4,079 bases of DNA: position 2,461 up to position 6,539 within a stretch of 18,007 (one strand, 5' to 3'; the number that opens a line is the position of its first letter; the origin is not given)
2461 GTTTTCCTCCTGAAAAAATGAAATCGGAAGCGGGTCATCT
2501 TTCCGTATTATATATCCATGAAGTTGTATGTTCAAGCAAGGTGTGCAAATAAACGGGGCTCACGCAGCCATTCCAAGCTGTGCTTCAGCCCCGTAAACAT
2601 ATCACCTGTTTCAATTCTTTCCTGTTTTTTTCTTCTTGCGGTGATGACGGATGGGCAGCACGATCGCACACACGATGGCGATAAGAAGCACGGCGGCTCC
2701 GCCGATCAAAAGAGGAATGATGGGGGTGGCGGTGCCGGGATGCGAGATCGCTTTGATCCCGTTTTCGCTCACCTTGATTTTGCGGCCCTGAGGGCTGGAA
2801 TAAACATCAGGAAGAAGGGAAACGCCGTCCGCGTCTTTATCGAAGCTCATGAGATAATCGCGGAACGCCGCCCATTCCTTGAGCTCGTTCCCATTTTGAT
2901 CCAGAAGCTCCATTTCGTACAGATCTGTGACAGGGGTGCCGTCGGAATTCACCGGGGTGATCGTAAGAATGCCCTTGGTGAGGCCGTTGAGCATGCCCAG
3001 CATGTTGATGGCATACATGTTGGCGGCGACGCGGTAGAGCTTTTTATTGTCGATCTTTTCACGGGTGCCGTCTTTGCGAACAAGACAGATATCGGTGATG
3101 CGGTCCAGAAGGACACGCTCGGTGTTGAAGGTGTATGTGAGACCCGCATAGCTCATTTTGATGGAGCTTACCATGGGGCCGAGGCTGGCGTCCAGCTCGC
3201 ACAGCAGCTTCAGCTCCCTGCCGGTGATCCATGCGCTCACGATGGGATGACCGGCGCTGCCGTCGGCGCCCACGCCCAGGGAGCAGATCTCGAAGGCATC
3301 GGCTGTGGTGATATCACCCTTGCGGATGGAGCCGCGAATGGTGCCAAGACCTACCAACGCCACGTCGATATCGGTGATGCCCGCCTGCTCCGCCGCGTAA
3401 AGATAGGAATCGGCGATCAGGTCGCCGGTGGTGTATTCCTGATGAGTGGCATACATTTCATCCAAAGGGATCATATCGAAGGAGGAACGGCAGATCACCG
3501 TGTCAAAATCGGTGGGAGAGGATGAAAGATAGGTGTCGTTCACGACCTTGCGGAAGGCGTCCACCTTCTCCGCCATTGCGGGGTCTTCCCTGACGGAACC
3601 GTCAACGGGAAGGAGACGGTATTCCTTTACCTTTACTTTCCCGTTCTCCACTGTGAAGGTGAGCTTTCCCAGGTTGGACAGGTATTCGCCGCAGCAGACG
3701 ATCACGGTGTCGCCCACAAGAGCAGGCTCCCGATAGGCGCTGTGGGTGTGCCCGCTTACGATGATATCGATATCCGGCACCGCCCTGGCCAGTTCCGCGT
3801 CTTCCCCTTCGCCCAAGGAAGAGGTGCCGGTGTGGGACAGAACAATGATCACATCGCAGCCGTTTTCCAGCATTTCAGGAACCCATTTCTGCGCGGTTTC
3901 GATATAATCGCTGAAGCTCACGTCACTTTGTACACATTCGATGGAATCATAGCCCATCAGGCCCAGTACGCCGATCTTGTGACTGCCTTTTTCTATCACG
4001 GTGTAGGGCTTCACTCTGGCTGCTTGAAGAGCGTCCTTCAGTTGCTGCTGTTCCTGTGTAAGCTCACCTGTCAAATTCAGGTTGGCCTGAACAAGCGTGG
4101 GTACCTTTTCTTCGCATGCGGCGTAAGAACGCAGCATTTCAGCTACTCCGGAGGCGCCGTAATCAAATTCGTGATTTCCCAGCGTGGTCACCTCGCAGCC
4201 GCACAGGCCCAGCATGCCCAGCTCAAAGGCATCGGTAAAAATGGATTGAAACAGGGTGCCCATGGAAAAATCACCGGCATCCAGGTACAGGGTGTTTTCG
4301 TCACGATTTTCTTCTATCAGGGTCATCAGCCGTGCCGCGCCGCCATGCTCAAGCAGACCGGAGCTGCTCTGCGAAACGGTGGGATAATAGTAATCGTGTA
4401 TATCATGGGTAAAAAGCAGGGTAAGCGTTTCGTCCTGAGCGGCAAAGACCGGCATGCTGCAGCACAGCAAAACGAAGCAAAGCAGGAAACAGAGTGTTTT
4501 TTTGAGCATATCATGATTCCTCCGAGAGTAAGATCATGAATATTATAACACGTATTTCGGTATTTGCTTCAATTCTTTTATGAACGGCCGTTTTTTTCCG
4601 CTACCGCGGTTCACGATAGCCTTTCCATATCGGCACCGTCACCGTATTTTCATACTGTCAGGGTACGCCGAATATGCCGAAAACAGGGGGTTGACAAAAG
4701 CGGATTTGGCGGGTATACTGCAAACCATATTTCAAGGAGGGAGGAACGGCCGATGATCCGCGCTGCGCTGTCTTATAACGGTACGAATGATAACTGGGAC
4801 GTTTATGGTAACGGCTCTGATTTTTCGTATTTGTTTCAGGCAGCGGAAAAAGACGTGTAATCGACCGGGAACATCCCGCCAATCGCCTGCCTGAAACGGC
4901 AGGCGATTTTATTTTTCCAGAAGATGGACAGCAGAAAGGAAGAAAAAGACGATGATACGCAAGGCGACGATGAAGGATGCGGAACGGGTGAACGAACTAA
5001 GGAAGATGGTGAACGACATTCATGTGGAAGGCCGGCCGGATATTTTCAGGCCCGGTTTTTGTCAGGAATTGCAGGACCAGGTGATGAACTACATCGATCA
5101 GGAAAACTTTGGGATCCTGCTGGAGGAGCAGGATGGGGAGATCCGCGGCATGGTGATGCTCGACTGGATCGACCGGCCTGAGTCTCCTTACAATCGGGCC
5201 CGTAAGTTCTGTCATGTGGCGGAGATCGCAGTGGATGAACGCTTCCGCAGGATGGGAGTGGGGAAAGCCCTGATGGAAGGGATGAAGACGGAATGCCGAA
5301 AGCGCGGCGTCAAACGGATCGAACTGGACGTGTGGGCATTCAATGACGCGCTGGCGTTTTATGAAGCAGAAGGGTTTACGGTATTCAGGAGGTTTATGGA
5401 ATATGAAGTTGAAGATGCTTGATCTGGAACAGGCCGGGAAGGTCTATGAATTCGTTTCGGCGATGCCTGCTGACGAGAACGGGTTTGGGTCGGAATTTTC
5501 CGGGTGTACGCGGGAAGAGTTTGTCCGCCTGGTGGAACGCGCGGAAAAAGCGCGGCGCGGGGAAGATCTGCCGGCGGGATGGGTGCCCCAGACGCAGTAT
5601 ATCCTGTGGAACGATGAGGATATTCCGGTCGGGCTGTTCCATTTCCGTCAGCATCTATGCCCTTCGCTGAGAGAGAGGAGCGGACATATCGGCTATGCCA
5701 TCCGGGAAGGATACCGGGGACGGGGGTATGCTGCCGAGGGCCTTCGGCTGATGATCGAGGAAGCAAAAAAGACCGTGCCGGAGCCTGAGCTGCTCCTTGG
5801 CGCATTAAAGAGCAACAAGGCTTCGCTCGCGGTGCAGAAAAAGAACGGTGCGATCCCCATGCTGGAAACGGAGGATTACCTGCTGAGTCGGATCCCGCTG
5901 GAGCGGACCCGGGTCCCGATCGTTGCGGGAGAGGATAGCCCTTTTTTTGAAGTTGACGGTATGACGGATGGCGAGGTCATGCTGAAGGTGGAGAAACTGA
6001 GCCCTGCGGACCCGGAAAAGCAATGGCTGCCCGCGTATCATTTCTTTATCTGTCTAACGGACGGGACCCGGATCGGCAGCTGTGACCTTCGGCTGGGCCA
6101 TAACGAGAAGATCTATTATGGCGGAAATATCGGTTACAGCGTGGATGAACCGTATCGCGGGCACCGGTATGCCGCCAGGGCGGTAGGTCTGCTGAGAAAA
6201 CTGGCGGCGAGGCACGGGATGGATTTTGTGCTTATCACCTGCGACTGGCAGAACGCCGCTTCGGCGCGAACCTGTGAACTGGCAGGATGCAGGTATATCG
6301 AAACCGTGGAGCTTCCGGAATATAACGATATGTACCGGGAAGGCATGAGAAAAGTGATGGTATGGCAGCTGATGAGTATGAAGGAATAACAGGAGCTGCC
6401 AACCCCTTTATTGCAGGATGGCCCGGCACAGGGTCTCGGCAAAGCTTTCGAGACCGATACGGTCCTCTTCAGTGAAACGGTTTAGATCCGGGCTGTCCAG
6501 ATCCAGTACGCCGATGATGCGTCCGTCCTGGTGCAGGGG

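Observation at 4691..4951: Candidate ribosome-mediated attenuator upstream of two GNAT acetyltransferase genes: leader ORF plus mutually exclusive antiterminator and terminator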

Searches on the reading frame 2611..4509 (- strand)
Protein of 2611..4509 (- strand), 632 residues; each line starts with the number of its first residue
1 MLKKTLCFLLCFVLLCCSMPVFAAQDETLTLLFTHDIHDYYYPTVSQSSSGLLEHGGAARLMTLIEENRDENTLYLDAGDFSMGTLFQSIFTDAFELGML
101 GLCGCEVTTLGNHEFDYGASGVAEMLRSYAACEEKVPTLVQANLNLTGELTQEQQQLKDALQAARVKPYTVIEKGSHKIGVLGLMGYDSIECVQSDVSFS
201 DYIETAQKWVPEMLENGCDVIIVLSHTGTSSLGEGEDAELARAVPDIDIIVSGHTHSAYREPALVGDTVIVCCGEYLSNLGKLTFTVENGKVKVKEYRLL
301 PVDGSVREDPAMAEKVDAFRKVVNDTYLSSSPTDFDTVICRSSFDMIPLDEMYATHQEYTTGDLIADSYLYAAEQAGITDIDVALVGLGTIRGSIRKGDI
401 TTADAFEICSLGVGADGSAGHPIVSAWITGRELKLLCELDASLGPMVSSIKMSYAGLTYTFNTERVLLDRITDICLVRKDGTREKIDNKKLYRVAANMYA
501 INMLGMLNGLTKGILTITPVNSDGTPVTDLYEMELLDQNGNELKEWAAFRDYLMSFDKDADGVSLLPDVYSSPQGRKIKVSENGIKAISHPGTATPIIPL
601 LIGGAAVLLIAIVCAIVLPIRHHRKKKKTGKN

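Call 10: search_protein_families(library=pfam, proteins=[window:2611-4509:-], max_evalue=0.01)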
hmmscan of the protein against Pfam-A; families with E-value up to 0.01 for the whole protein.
window:2611-4509:- (632 aa): 2 families
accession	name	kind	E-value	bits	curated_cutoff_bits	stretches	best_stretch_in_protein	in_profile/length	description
PF02872.23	5_nucleotid_C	-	2.3e-15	57.5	23.6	1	355-500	18-146/158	5'-nucleotidase, C-terminal domain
PF00149.33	Metallophos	-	2.7e-12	48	21.5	1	32-257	4-190/191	Calcineurin-like phosphoesterase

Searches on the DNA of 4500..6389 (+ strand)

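Call 4: search_rna_families(source=window, start=4500, end=5000, threshold=evalue, max_evalue=10)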
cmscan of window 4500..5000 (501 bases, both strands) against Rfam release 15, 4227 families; matches with E-value up to 10: 5.
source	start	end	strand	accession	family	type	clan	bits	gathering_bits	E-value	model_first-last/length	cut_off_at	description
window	4782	4866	+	RF02283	TtnuCD6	Gene; snRNA; snoRNA; CD-box;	-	16.5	50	4.9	1-72/72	no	Tetrahymena snoRNA TtnuCD6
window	4620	4670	-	RF03006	M23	Gene; sRNA;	-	16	41.2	2.8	1-53/53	no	M23 RNA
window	4933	4979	+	RF01306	sR52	Gene; snRNA; snoRNA; CD-box;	-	11.6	50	7.8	1-60/60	no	Small nucleolar RNA sR52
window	4948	4993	+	RF01134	sR30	Gene; snRNA; snoRNA; CD-box;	-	11.1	38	3.1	1-57/57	no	Small nucleolar RNA sR30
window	4963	4992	+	RF01152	sR1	Gene; snRNA; snoRNA; CD-box;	-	9.9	45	5.3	1-57/57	no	Small nucleolar RNA sR1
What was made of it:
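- On Any described cis-regulatory RNA in Rfam 15 (riboswitches, T-box, known leaders): Nothing is found in 4500-5000 even at E up to 10, apart from snoRNA/sRNA noise (call 4).
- No Rfam family matches, even at E up to 10 (call 4).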

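Call 65: search_rna_families(sources=[L025, L004, L005, L001], threshold=gathering)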
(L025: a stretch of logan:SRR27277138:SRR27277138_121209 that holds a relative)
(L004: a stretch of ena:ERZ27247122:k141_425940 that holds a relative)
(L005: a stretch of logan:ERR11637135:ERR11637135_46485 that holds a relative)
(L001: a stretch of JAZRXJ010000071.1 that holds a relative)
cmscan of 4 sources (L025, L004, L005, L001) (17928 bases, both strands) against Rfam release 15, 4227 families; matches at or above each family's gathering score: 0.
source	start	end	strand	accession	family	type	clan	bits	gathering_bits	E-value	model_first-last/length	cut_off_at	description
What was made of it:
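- On Any described cis-regulatory RNA in Rfam 15 (riboswitches, T-box, known leaders): No hit reaches the gathering score in four homologous loci (call 65).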

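Call 66: search_dna_similar(query=window:4691-6389:+, collection=plasmids, mode=distant, max_rows=10)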
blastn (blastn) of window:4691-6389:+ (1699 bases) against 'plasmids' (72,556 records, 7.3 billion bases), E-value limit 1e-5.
No match.
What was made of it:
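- On Antibiotic-inducible resistance-gene leaders (bmrB, vmlR, erm, cat type): There is no plasmid match (call 66).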

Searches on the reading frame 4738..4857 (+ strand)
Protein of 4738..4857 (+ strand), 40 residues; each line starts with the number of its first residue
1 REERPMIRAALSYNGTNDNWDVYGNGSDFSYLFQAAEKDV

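Call 10: search_protein_families(library=pfam, proteins=[window:4753-4857:+], max_evalue=0.01)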
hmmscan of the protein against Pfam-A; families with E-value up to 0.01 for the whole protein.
window:4753-4857:+ (35 aa): 0 families

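Call 11: search_protein_families(library=ncbifam, proteins=[window:4753-4857:+], max_evalue=0.1)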
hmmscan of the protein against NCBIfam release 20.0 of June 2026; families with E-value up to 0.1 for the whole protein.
window:4753-4857:+ (35 aa): 0 families
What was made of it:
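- On Free-standing small protein or RiPP precursor: The peptide has no Pfam or NCBIfam hit (calls 10, 11).
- The peptide matches no Pfam or NCBIfam family (calls 10, 11).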

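Call 17: find_homologous_proteins(query=window:4738-4857:+, max_evalue=10)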
Query window:4738-4857:+ (40 aa): 2 proteins with E <= 10 among 2 candidates.
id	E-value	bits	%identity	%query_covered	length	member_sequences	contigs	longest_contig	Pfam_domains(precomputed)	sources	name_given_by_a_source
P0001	6.5e-16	73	100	88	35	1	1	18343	-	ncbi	-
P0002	3.0e-12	62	83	100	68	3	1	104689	-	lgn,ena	-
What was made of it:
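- Tried and rejected: The padded query found only 2 proteins (call 17).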

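Call 19: find_encoding_contigs(protein=P0002, flank=3000, max_places=6)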
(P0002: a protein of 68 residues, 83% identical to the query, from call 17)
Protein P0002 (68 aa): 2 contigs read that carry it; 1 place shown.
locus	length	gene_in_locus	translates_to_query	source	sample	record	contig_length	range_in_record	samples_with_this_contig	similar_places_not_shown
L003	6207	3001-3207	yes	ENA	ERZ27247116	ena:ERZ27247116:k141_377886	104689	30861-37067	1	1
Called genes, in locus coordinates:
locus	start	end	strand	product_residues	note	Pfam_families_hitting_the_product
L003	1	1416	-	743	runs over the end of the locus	PF02901:PFL-like, PF01228:Gly_radical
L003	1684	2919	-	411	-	PF05569:Peptidase_M56 (faint), PF16491:Peptidase_M48_N, PF01435:Peptidase_M48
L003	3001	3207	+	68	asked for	-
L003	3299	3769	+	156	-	PF00583:Acetyltransf_1, PF13673:Acetyltransf_10, PF13508:Acetyltransf_7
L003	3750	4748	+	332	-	PF13302:Acetyltransf_3, PF00583:Acetyltransf_1 (weak), PF13302:Acetyltransf_3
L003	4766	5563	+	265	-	PF01048:PNP_UDP_1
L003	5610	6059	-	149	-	PF01590:GAF, PF13185:GAF_2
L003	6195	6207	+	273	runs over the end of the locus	PF05448:AXE1 (faint), PF01738:DLH, PF02129:Peptidase_S15 (faint), PF00561:Abhydrolase_1, PF12146:Hydrolase_4, PF12695:Abhydrolase_5 (faint), PF12697:Abhydrolase_6 (weak), PF00326:Peptidase_S9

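Call 31: find_homologous_proteins(query=A1, max_evalue=10)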
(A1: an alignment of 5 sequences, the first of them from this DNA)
Query A1 (5 sequences) (40 aa, profile of the alignment): 8 proteins with E <= 10 among 12 candidates.
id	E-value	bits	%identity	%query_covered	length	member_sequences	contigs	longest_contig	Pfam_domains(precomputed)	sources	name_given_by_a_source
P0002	2.0e-24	103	83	100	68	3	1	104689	-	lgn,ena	-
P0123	3.5e-19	86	61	83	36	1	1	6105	-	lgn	-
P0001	1.1e-18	84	100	88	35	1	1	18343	-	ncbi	-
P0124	1.4e-17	81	62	85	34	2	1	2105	-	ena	-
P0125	5.9e-17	79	59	85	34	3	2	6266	-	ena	-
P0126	2.7e-15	74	74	85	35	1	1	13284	-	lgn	-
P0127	1.3e-14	71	82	85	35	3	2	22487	-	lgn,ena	-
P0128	2.3e-14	71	76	85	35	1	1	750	-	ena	-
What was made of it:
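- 4753..4860 (+): Leader ORF: 35 codons plus TAA, encoding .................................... Other sources called it as a gene in 8 protein clusters (calls 17, 31).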

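Call 33: find_encoding_contigs(protein=P0124, flank=2500, max_places=3)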
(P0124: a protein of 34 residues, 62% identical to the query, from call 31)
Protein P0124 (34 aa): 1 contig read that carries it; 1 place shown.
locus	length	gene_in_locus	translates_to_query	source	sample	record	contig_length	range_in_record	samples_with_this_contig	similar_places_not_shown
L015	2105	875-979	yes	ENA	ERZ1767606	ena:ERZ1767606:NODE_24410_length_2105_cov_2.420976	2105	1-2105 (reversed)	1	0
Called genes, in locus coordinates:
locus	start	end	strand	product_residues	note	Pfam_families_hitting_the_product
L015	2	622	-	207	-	?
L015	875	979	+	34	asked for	-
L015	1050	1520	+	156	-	PF13527:Acetyltransf_9 (weak), PF14542:Acetyltransf_CG (faint), PF00583:Acetyltransf_1, PF13673:Acetyltransf_10, PF13508:Acetyltransf_7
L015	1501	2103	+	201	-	?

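Call 34: find_encoding_contigs(protein=P0125, flank=2500, max_places=3)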
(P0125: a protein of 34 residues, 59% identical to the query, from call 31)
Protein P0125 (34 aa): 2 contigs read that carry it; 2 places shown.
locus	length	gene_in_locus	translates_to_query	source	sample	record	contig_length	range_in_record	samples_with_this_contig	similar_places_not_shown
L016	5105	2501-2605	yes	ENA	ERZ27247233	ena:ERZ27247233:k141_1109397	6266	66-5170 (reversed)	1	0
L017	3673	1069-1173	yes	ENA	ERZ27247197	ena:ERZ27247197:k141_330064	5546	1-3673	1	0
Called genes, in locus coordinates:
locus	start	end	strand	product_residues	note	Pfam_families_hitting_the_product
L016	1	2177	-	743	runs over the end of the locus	PF02901:PFL-like, PF01228:Gly_radical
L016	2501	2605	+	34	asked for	-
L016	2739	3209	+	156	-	PF13527:Acetyltransf_9 (weak), PF00583:Acetyltransf_1, PF13673:Acetyltransf_10, PF13508:Acetyltransf_7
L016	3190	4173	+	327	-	PF13302:Acetyltransf_3, PF00583:Acetyltransf_1 (weak), PF13302:Acetyltransf_3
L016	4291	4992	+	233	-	PF02308:MgtC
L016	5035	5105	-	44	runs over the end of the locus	?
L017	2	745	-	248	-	?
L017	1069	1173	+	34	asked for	-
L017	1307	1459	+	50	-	-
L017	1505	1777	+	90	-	PF00583:Acetyltransf_1, PF13508:Acetyltransf_7, PF13673:Acetyltransf_10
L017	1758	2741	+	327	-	PF13302:Acetyltransf_3, PF00583:Acetyltransf_1 (weak), PF13302:Acetyltransf_3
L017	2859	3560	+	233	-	PF02308:MgtC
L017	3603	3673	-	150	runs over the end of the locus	PF01590:GAF, PF13185:GAF_2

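Call 35: find_encoding_contigs(protein=P0126, flank=2500, max_places=3)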
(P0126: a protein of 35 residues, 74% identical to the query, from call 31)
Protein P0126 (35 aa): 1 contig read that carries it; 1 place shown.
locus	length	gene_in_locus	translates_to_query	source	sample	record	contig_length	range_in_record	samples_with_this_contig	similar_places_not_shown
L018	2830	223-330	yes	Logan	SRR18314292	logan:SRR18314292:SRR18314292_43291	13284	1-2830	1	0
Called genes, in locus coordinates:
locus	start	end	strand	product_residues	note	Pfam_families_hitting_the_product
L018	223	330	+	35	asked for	-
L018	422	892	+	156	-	PF00583:Acetyltransf_1, PF13673:Acetyltransf_10, PF13508:Acetyltransf_7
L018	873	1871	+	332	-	PF13302:Acetyltransf_3, PF00583:Acetyltransf_1 (weak), PF13302:Acetyltransf_3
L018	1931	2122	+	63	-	-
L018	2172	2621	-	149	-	PF01590:GAF, PF13185:GAF_2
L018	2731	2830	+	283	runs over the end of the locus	PF05448:AXE1 (faint), PF07859:Abhydrolase_3 (faint), PF01738:DLH, PF02129:Peptidase_S15 (faint), PF00561:Abhydrolase_1, PF12146:Hydrolase_4, PF12697:Abhydrolase_6 (weak), PF00326:Peptidase_S9, +1 more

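Call 36: find_encoding_contigs(protein=P0127, flank=2500, max_places=3)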
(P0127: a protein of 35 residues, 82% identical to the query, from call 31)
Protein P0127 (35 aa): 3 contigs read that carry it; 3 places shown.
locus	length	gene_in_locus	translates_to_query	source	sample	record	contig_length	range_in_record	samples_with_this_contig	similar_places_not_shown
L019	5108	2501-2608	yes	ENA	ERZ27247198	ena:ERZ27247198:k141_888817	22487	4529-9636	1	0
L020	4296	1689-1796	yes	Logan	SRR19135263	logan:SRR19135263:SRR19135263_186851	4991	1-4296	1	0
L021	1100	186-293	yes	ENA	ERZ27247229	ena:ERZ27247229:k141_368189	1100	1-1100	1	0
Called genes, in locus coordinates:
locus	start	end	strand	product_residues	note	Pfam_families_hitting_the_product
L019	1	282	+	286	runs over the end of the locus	PF08239:SH3_3 (faint)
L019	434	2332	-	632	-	PF00149:Metallophos, PF02872:5_nucleotid_C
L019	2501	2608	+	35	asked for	-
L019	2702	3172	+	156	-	PF13527:Acetyltransf_9 (faint), PF00583:Acetyltransf_1, PF13673:Acetyltransf_10, PF13508:Acetyltransf_7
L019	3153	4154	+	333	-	PF13302:Acetyltransf_3, PF00583:Acetyltransf_1 (weak), PF13302:Acetyltransf_3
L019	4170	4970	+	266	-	PF01048:PNP_UDP_1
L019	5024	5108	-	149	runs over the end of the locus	PF01590:GAF, PF13185:GAF_2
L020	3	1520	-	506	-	?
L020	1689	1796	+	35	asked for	-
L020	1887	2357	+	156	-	PF13527:Acetyltransf_9 (faint), PF00583:Acetyltransf_1, PF13673:Acetyltransf_10, PF13508:Acetyltransf_7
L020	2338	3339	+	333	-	PF13302:Acetyltransf_3, PF00583:Acetyltransf_1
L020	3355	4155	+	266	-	PF01048:PNP_UDP_1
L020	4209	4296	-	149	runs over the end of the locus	PF01590:GAF, PF13185:GAF_2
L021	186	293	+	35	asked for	-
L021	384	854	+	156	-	PF13527:Acetyltransf_9 (faint), PF00583:Acetyltransf_1, PF13673:Acetyltransf_10, PF13508:Acetyltransf_7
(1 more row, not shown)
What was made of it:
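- Some loci add a PNP_UDP_1 nucleoside phosphorylase gene to the operon (calls 19, 36).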

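Call 37: find_encoding_contigs(protein=P0128, flank=2500, max_places=3)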
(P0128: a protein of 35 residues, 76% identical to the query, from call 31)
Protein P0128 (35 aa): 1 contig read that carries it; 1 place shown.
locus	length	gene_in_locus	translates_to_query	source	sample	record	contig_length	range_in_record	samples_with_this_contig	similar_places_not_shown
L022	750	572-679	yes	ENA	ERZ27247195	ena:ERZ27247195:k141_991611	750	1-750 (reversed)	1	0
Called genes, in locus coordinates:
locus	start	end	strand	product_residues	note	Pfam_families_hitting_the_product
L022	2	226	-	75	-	?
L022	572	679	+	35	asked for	-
